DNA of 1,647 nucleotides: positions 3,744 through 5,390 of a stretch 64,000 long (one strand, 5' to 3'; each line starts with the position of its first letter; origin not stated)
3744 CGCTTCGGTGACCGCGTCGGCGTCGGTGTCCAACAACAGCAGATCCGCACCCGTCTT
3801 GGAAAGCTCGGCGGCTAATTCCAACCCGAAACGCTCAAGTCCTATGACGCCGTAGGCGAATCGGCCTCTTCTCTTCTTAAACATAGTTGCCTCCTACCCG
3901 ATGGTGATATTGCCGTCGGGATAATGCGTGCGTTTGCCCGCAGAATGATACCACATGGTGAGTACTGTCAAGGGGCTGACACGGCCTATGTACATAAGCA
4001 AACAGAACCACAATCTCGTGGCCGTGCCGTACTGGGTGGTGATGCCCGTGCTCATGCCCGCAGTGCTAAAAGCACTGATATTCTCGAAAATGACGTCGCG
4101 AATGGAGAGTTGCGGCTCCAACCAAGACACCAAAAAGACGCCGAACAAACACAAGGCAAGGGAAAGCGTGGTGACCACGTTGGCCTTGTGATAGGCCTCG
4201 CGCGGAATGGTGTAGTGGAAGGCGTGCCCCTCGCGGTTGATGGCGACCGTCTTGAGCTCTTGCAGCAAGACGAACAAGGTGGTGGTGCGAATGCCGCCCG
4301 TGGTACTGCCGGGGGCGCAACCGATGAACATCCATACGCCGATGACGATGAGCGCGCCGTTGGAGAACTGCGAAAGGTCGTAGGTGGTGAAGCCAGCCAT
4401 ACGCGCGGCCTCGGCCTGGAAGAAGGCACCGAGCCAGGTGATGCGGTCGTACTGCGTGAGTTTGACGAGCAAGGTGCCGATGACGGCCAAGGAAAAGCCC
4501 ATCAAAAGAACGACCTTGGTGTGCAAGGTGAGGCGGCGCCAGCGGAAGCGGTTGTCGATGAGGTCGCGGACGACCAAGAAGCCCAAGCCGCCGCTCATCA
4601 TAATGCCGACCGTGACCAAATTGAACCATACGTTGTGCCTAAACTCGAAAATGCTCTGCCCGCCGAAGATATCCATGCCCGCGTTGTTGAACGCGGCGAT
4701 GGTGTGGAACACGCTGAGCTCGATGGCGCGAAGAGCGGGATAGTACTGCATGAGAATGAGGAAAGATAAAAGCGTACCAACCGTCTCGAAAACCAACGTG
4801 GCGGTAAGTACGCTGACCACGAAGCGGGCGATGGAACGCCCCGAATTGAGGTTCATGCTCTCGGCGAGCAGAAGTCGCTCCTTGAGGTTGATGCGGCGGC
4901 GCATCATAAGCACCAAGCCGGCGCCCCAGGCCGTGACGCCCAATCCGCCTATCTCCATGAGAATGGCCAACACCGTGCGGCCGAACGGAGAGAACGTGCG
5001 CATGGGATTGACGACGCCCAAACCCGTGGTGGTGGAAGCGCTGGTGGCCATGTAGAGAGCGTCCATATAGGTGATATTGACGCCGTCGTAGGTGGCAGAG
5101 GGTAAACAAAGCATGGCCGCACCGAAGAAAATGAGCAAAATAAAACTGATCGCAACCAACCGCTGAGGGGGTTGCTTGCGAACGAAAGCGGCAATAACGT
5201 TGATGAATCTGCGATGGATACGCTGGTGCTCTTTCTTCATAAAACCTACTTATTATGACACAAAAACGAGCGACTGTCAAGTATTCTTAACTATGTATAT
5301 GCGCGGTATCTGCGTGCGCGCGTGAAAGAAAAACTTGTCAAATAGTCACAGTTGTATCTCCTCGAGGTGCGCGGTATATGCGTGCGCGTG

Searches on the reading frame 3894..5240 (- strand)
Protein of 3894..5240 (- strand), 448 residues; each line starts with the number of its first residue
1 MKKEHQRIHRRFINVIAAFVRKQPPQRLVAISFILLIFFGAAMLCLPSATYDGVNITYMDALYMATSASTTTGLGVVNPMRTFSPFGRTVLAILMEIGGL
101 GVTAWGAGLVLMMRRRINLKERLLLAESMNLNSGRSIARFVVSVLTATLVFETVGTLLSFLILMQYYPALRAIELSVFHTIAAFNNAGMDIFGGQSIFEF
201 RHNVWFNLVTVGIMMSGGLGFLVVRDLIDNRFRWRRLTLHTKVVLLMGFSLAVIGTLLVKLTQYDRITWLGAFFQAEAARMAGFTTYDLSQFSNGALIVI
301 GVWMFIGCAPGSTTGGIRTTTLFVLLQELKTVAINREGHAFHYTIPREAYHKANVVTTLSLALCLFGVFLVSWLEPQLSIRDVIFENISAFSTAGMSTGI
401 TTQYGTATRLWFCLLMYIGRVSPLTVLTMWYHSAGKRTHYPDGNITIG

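Call 13: search_protein_families(library=pfam, proteins=[window:3894-5240:-], max_evalue=0.001)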
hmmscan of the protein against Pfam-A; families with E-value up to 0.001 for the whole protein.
window:3894-5240:- (448 aa): 1 family
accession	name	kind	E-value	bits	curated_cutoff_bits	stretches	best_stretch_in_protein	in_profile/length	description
PF02386.22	TrkH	-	5.8e-40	137.6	27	1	52-429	57-489/502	Cation transport protein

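Call 18: find_encoding_contigs(protein=window:3894-5240:-, flank=2000, max_places=4)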
Protein window:3894-5240:- (448 aa): 9 contigs read that carry it; 4 places shown.
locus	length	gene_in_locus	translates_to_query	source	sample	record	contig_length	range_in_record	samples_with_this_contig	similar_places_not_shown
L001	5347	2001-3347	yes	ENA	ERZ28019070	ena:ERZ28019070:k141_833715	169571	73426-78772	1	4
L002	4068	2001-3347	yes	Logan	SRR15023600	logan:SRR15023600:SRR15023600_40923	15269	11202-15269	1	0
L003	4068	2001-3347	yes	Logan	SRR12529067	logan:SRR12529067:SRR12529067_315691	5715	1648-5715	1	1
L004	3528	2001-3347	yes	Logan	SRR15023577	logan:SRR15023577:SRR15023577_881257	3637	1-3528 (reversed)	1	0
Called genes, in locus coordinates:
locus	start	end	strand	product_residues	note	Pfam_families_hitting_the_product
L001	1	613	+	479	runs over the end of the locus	-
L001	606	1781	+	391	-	PF01134:GIDA (faint), PF01266:DAO (faint), PF03486:HI0933_like, PF07992:Pyr_redox_2 (faint), PF22780:HI0933_like_1st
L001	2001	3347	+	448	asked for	PF02386:TrkH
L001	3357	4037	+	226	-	PF02254:TrkA_N, PF02080:TrkA_C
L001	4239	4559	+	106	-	-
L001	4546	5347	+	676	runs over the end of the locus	PF01496:V_ATPase_I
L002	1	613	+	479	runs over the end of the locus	-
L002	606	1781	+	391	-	PF01134:GIDA (faint), PF01266:DAO (faint), PF03486:HI0933_like, PF07992:Pyr_redox_2 (faint), PF22780:HI0933_like_1st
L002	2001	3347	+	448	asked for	PF02386:TrkH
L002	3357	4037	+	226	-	PF02254:TrkA_N, PF02080:TrkA_C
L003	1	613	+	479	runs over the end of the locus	-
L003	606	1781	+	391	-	PF01134:GIDA (faint), PF01266:DAO (faint), PF03486:HI0933_like, PF07992:Pyr_redox_2 (faint), PF22780:HI0933_like_1st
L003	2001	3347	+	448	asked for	PF02386:TrkH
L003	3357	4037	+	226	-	PF02254:TrkA_N, PF02080:TrkA_C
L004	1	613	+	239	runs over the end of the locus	?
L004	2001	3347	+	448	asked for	PF02386:TrkH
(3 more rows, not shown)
